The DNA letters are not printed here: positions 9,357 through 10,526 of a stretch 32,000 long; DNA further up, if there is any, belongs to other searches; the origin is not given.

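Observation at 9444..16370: Tandem triplication of a divergent gene pair: an unassignable secreted 290-aa protein plus a membrane-anchored beta-propeller protein (candidate novel two-component surface system)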

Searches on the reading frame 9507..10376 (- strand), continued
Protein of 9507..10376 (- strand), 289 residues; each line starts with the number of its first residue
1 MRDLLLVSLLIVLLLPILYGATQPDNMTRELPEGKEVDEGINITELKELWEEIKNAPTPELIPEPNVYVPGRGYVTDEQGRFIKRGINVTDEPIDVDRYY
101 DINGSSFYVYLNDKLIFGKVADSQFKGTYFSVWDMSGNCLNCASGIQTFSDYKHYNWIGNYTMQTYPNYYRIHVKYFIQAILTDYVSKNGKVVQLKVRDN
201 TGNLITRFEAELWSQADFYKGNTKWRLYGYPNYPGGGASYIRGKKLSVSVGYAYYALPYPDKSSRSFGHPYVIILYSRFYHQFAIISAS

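Call 53: search_protein_families(library=pfam, proteins=[L015:1235-2518:+, L016:1278-2618:+, L015:2664-3326:+, L015:4217-5500:+, L015:5512-6081:+, L016:3345-4922:+, L006:6292-7347:+, L004:6443-7882:-, L005:88-1506:-, L001:6726-7868:-], max_evalue=0.1)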
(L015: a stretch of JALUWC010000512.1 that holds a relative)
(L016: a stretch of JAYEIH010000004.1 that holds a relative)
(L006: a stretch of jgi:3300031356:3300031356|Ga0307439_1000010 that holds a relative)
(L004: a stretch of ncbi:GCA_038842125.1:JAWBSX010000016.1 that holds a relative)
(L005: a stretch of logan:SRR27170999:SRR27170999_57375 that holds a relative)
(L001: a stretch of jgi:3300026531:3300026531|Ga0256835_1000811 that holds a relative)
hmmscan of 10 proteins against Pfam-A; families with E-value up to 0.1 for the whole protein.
L015:1235-2518:+ (427 aa): 14 families
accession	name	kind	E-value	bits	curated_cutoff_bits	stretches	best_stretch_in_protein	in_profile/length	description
PF23414.1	Beta-prop_EML_2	-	1.3e-11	44.8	90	2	136-251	29-137/266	Echinoderm microtubule-associated protein second beta-propeller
PF13570.13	Beta-prop_ACSF4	-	3.3e-10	40.3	133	1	77-239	20-178/329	Beta-alanine-activating enzyme, beta-propeller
PF25174.1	Beta-prop_THOC3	-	2.1e-08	34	305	1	69-252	50-227/272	THOC3 beta-propeller domain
PF18975.6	DUF5711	-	1.2e-07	31.7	26.3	1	95-379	45-344/344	Family of unknown function (DUF5711)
PF13360.13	PQQ_2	-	4.3e-06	27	27.6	1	85-164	2-80/233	Outer membrane protein assembly factor BamB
PF25171.1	Beta-prop_WDR36-Utp21_1st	-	5.3e-06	26.5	80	0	79-126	123-171/266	WDR36/Utp21 first beta-propeller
PF17005.11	WD40_like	-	7e-05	22.8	40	0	272-372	78-179/301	WD40-like domain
PF08662.17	eIF2A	-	0.00014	22.3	20.5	1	90-223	3-133/194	Eukaryotic translation initiation factor eIF2A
PF00400.38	WD40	-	0.00088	20.2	27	0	144-164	6-29/39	WD domain, G-beta repeat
PF24814.1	WD40_Prp19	-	0.0092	15.5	320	0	71-210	97-239/281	Prp19 WD40 domain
PF23411.1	Beta-prop_Vps41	-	0.012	15.4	33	0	279-332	19-74/332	Vps42 beta-propeller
PF23389.1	Beta-prop_WDR19_1st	-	0.012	15.1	27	1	127-210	19-100/325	WDR19 first beta-propeller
PF07646.21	Kelch_2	-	0.063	13.7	21.3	0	77-104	3-31/48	Kelch motif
PF23756.1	Beta-prop_HPS5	-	0.081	12.6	34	0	80-126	33-80/328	HPS5 beta propeller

L016:1278-2618:+ (446 aa): 12 families
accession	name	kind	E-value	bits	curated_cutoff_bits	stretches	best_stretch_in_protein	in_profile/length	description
PF13360.13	PQQ_2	-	5.3e-09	36.5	27.6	1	48-174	24-146/233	Outer membrane protein assembly factor BamB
PF13570.13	Beta-prop_ACSF4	-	6.2e-08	32.8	133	2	188-423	59-285/329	Beta-alanine-activating enzyme, beta-propeller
PF23414.1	Beta-prop_EML_2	-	7.9e-05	22.6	90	1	56-162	9-114/266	Echinoderm microtubule-associated protein second beta-propeller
PF25293.1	Beta-prop_EMC1_N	-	0.00013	22.2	34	1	93-173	114-194/219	EMC1 N-terminal beta-propeller domain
PF25174.1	Beta-prop_THOC3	-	0.00029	20.4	305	1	57-196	59-189/272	THOC3 beta-propeller domain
PF23389.1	Beta-prop_WDR19_1st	-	0.00031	20.3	27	1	64-149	17-99/325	WDR19 first beta-propeller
PF25292.1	Beta-prop_CGLA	-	0.00084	19.3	26.8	0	106-174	50-117/316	Lambda-carrageenase beta-propeller domain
PF22701.2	Mala_s_1-like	-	0.0033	17.6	27.5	1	94-202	47-154/195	Mal s 1 allergenic protein-like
PF12866.13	DUF3823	-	0.017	15.9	27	0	214-271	25-77/90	Protein of unknown function (DUF3823) N-terminal domain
PF01453.30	B_lectin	-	0.042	14.8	32.4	0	373-395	24-47/105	D-mannose binding lectin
PF14076.12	DUF4258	-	0.085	13.6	25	0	79-106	42-69/71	Domain of unknown function (DUF4258)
PF20082.4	DUF6476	-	0.091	13.1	24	0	7-76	24-81/91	Family of unknown function (DUF6476)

L015:2664-3326:+ (220 aa): 0 families

L015:4217-5500:+ (427 aa): 4 families
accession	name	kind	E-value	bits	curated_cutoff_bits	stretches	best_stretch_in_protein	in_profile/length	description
PF13688.12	Reprolysin_5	-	4.5e-15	56.9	27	1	212-362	2-162/196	Metallo-peptidase family M12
PF13582.12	Reprolysin_3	-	8.9e-09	36.4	22.4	1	234-357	2-122/123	Metallo-peptidase family M12B Reprolysin-like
PF13583.11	Reprolysin_4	-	1.4e-05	25.3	22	1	276-359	78-153/203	Metallo-peptidase family M12B Reprolysin-like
PF13574.12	Reprolysin_2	-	0.0079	16.5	27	1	339-362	123-146/195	Metallo-peptidase family M12B Reprolysin-like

L015:5512-6081:+ (189 aa): 0 families

L016:3345-4922:+ (525 aa): 1 family
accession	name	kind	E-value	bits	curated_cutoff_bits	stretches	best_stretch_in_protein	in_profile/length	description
PF05524.18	PEP-utilisers_N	-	0.019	15.5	24.4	1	212-293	11-89/121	PEP-utilising enzyme, N-terminal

L006:6292-7347:+ (351 aa): 1 family
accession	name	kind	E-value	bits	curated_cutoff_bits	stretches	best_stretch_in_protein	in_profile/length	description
PF07202.18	Tcp10_C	-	0.045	13.8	36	0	51-64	21-34/35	T-complex protein 10 C-terminus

L004:6443-7882:- (479 aa): 1 family
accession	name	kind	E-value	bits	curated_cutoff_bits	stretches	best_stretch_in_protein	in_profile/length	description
PF02435.22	Glyco_hydro_68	-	0.069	12.5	27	1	57-82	289-314/424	Levansucrase/Invertase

L005:88-1506:- (472 aa): 0 families

L001:6726-7868:- (380 aa): 0 families

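Call 59: find_related_loci(query=A5, collection=viral_contigs, flank=8000)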
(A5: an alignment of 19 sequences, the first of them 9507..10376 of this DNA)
Query A5 (289 aa) in viral_contigs; peptide patterns used: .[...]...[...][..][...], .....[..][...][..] (x = any residue, [..] = any of these).
96 stretches matched a pattern, but none encodes a relative of the query by tblastn (E <= 1e-3).

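Call 62: find_encoding_contigs(protein=P0009, flank=10000, max_places=2)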
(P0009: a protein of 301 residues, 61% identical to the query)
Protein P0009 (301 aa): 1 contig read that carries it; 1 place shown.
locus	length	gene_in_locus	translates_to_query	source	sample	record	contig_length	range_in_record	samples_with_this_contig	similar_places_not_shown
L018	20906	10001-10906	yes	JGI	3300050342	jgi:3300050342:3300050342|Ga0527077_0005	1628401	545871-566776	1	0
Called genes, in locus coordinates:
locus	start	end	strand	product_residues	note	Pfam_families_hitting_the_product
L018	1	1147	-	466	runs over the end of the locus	PF00149:Metallophos, PF04042:DNA_pol_E_B, PF12850:Metallophos_2 (faint)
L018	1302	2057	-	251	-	PF03029:ATP_bind_1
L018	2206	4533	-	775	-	PF00133:tRNA-synt_1, PF09334:tRNA-synt_1g, PF08264:Anticodon_1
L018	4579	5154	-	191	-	PF01949:Endo_dU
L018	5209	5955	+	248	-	PF01884:PcrB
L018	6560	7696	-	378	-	PF08442:ATP-grasp_2, PF13549:ATP-grasp_5, PF24948:Citrate_synth_N, PF00549:Ligase_CoA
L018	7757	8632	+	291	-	PF02629:CoA_binding, PF13380:CoA_binding_2, PF13607:Succ_CoA_lig, PF00549:Ligase_CoA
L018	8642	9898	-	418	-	-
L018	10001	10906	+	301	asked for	-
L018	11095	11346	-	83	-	-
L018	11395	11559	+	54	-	PF01020:Ribosomal_L40e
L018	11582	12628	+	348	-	PF04122:CW_binding_2 (faint), PF24034:DUF7343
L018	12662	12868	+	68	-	PF03107:C1_2 (faint), PF12773:DZR (faint), PF26408:DUF8106 (faint), PF07754:Ribosomal_aS21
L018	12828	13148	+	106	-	PF00736:EF1_GNE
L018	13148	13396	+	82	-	-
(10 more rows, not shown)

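Call 63: find_encoding_contigs(protein=P0006, flank=10000, max_places=2)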
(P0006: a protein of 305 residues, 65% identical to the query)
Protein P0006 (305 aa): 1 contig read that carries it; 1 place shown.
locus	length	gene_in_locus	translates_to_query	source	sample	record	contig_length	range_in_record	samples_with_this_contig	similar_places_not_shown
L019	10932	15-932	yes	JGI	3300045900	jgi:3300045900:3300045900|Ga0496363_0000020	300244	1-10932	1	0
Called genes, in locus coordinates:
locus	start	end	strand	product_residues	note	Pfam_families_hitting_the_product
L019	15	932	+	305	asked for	-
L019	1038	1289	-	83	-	-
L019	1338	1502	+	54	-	PF01020:Ribosomal_L40e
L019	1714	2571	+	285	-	PF04122:CW_binding_2 (faint), PF24034:DUF7343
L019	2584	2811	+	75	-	PF12773:DZR (faint), PF07754:Ribosomal_aS21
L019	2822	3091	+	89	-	PF00736:EF1_GNE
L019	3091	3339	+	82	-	-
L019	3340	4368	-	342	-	PF00752:XPG_N, PF00867:XPG_I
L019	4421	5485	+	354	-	PF13439:Glyco_transf_4, PF13579:Glyco_trans_4_4, PF20706:GT4-conflict, PF00534:Glycos_transf_1, PF13692:Glyco_trans_1_4, PF13524:Glyco_trans_1_2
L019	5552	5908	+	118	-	PF01981:PTH2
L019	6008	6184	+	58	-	-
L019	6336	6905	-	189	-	PF03602:Cons_hypoth95 (weak), PF05175:MTS, PF06325:PrmA (weak), PF13489:Methyltransf_23 (weak), PF13847:Methyltransf_31 (weak), PF08241:Methyltransf_11, PF13649:Methyltransf_25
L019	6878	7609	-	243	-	PF00398:RrnaAD, PF03602:Cons_hypoth95 (weak), PF05175:MTS (weak)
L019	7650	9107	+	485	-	PF01139:RtcB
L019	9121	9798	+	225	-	PF22199:FKBP26_IF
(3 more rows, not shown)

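Call 64: search_protein_families(library=padloc, proteins=[window:9507-10376:-, P0051, P0044], max_evalue=1)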
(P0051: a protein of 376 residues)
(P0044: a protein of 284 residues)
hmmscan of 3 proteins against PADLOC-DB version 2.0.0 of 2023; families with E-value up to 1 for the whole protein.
window:9507-10376:- (289 aa): 0 families

P0051 (376 aa): 0 families

P0044 (284 aa): 0 families

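Call 65: search_protein_families(library=phrogs, proteins=[window:9507-10376:-, P0051, P0044], max_evalue=1)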
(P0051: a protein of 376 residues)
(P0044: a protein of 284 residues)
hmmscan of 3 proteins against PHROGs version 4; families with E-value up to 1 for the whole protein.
window:9507-10376:- (289 aa): 1 family
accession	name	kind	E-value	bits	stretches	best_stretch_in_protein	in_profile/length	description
phrog_12430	-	unknown function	0.15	13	1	171-193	4-27/63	-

P0051 (376 aa): 4 families
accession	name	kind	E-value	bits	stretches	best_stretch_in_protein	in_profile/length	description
phrog_36802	-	unknown function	0.012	16.4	1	5-121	5-120/177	-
phrog_35257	-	unknown function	0.081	14.2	1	120-156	32-66/70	-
phrog_30363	-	unknown function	0.21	12.6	1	94-119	42-62/67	-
phrog_2303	-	head and packaging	0.9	10.3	0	60-161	35-123/219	head scaffolding protein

P0044 (284 aa): 1 family
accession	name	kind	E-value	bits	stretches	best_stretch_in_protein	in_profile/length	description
phrog_21645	-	unknown function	0.28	12.7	1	122-142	7-28/67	-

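Call 66: search_solved_structures(query=A5, max_evalue=10)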
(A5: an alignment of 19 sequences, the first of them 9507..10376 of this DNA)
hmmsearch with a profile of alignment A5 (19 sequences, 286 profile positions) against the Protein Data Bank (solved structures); distinct sequences matched with E-value up to 10: 4.
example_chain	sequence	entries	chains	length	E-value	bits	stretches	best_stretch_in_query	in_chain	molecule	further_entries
8y5u_A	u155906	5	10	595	1.2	11.7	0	233-281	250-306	Solute carrier family 13 member 1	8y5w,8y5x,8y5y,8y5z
8w6h_A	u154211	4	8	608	1.3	11.6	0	233-281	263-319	Solute carrier family 13 member 1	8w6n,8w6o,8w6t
7tj8_A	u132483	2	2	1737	1.9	11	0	80-122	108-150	Sodium channel protein type 7 subunit alpha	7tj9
7onh_A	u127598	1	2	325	5.4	9.5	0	205-227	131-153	SAKe6BE-L3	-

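Call 67: search_protein_families(library=pfam, proteins=[P0037, P0041, P0044, P0046, P0047, P0048, P0051, P0053, P0056, P0057], max_evalue=1)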
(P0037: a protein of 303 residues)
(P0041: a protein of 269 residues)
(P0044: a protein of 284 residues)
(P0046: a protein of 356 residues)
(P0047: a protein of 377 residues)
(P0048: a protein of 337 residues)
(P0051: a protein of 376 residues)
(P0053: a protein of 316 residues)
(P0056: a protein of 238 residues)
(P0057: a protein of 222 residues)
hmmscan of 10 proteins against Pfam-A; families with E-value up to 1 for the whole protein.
P0037 (303 aa): 0 families

P0041 (269 aa): 1 family
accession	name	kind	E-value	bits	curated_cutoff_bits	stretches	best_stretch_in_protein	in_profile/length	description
PF22291.1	DUF6964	-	0.14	12.4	24.5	1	210-227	5-20/36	Family of unknown function (DUF6964)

P0044 (284 aa): 3 families
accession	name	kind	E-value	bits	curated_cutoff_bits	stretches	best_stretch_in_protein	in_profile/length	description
PF22226.1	Mre11_C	-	0.036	14.7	27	1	24-38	1-15/44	Mre11 C-terminal Rad50-binding domain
PF03880.21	DbpA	-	0.18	12.3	25.6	1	142-165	15-38/72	DbpA RNA binding domain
PF02817.22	E3_binding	-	0.19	12.4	23.7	0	32-43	11-22/36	e3 binding domain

P0046 (356 aa): 2 families
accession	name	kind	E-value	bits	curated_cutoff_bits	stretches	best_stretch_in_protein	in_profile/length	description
PF23202.1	PAH_ZNF598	-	0.17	12.6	25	0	127-167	9-51/83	ZNF598 PAH domain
PF00961.24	LAGLIDADG_1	-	0.38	12.1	23.1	0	62-97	64-100/102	LAGLIDADG endonuclease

P0047 (377 aa): 2 families
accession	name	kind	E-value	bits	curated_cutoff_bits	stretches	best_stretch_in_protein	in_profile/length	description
PF21120.3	MCM_WH_arc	-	0.078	13.5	26.1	0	237-264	17-44/63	Archaeal MCM, winged-helix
PF24654.2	CEP76_N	-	0.15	12.8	27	1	98-121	37-60/60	CEP76 N-terminal domain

P0048 (337 aa): 2 families
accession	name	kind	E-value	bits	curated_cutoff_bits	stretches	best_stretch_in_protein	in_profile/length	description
PF23234.1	WH4_Lhr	-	0.13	12.3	27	1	44-76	25-57/87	Large helicase-related protein, winged-helix domain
PF24049.1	YOMG_N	-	0.54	10.8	27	0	198-244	43-87/89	YOMG N-terminal domain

P0051 (376 aa): 0 families

P0053 (316 aa): 1 family
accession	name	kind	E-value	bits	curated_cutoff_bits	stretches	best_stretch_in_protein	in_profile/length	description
PF17830.6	STI1-HOP_DP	-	0.12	12.7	29.1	1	49-67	12-30/55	STI1/HOP, DP domain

P0056 (238 aa): 1 family
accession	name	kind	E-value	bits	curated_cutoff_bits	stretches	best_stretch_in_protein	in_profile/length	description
PF13416.11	SBP_bac_8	-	0.016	15.4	27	0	22-68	168-213/279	Bacterial extracellular solute-binding protein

P0057 (222 aa): 1 family
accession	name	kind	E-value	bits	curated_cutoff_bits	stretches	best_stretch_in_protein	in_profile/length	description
PF17004.11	SRP_TPR_like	-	0.045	14.3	35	1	178-212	45-79/109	Putative TPR-like repeat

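Call 68: find_related_loci(query=A5, collection=metagenome_contigs, flank=6000)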
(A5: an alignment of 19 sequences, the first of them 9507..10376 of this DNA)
Query A5 (289 aa) in metagenome_contigs; peptide patterns used: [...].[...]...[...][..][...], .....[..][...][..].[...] (x = any residue, [..] = any of these).
406 stretches matched a pattern; 30 encode a relative of the query (tblastn E <= 1e-3); 30 distinct loci.
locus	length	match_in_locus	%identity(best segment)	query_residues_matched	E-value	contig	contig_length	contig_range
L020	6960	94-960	98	1-289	0e+0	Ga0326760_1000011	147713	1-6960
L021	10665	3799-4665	96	1-289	0e+0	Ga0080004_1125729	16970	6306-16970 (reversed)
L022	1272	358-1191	80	18-289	2e-161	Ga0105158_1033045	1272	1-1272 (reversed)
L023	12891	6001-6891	66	1-285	4e-111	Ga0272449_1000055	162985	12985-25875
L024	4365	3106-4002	65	1-286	2e-110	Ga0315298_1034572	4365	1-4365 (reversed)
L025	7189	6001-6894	65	1-285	1e-104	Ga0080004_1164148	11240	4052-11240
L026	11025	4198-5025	60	19-286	1e-99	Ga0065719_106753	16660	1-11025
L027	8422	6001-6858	58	6-286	1e-98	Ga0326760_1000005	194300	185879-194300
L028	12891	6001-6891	61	1-286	2e-96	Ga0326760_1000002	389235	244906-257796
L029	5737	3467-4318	53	6-286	1e-90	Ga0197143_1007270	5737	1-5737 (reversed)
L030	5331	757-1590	55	18-285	8e-88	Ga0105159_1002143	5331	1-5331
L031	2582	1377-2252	55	1-289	2e-82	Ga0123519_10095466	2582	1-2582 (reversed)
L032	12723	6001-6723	48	37-288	4e-60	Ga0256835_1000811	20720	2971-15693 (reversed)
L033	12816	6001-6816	42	21-285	3e-55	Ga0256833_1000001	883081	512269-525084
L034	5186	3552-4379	40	21-289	9e-50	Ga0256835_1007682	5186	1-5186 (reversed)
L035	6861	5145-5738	32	89-282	3e-15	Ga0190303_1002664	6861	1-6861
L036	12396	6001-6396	35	159-289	4e-14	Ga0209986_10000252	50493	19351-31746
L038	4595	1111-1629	31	95-268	8e-12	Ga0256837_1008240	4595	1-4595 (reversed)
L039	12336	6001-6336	36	172-287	3e-11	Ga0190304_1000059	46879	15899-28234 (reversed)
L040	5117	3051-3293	40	211-287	1e-10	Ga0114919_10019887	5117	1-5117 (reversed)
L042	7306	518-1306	27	71-285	1e-10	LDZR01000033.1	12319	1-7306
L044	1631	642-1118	29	125-282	2e-10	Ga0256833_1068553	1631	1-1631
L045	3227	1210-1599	35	156-282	1e-9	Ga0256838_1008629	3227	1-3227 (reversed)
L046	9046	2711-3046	36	172-287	2e-9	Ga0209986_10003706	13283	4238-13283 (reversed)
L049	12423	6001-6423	29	149-282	7e-8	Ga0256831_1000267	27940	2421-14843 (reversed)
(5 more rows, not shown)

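Call 72: search_protein_families(library=pfam, proteins=[L045:1623-2681:+, L049:6450-7517:+, L042:1357-2571:+, L035:5762-6727:+, L040:1938-2999:+, L036:6456-7646:+, L039:7887-8870:+, L038:1733-2596:+, L040:637-1893:+], max_evalue=0.1)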
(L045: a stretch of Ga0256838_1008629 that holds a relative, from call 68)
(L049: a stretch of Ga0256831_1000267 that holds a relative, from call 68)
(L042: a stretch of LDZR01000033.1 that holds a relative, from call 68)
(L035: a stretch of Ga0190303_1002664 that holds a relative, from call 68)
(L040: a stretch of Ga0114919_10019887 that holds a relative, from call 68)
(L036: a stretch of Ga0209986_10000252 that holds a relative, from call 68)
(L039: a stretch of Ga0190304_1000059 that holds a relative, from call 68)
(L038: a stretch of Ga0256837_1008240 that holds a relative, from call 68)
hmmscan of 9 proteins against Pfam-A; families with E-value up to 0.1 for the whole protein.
L045:1623-2681:+ (352 aa): 0 families

L049:6450-7517:+ (355 aa): 0 families

L042:1357-2571:+ (404 aa): 0 families

L035:5762-6727:+ (321 aa): 0 families

L040:1938-2999:+ (353 aa): 1 family
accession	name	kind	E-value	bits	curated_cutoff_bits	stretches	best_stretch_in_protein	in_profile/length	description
PF08581.15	Tup_N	-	0.0038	18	28.7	1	144-195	28-75/77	Tup N-terminal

L036:6456-7646:+ (396 aa): 10 families
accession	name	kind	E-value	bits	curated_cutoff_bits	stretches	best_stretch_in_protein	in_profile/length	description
PF12799.13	LRR_4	-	5e-30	103.3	27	5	218-258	2-43/44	Leucine Rich repeats (2 copies)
PF13855.12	LRR_8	-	4.9e-19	68.3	27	3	103-140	22-61/61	Leucine rich repeat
PF23598.1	LRR_14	-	1.9e-08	33.9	40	1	66-258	4-209/353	Leucine-rich repeat region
PF14580.12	LRR_9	-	2.6e-07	30.8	30.5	1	139-251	7-125/175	Leucine-rich repeat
PF23952.1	LRR_EndoS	-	1.4e-06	29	27.9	2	176-254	26-97/116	Endo-beta-N-acetylglucosaminidase EndoS LRR domain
PF00560.39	LRR_1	-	2.3e-05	24.1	20.6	0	240-257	1-19/23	Leucine Rich Repeat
PF13516.12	LRR_6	-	8.6e-05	22.8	23.4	0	151-164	3-16/24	Leucine Rich repeat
PF23211.1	LRR_LRWD1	-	9.3e-05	22.7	28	1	187-255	34-102/190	Leucine-rich repeat and WD repeat-containing protein 1, LRR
PF25019.1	LRR_R13L1-DRL21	-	0.00038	20.8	27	0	192-248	69-126/127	R13L1/DRL21 LRRs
PF13306.12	LRR_5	-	0.088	13.2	27.7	0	163-250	36-125/127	BspA type Leucine rich repeat region (6 copies)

L039:7887-8870:+ (327 aa): 3 families
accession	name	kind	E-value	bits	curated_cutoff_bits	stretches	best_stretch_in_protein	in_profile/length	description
PF13475.11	DUF4116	-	0.022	14.8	24.9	0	221-270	8-45/49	Domain of unknown function (DUF4116)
PF01957.25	NfeD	-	0.032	14.9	29.1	0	251-270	13-32/57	NfeD-like C-terminal, partner-binding domain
PF21544.3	PorZ_N_b_propeller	-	0.095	13.4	27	0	160-183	37-60/154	TSS9, PorZ, N-terminal beta-propeller domain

L038:1733-2596:+ (287 aa): 1 family
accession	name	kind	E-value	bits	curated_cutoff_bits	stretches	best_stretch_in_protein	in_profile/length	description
PF13197.11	DUF4013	-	8e-05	23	26.9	1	63-233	4-164/168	Protein of unknown function (DUF4013)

L040:637-1893:+ (418 aa): 1 family
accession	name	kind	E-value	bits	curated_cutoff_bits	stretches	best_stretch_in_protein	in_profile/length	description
PF25481.1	Nucleoprot-TPR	-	0.099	13.1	27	0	64-110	21-62/80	Nucleoprotein TPR-like domain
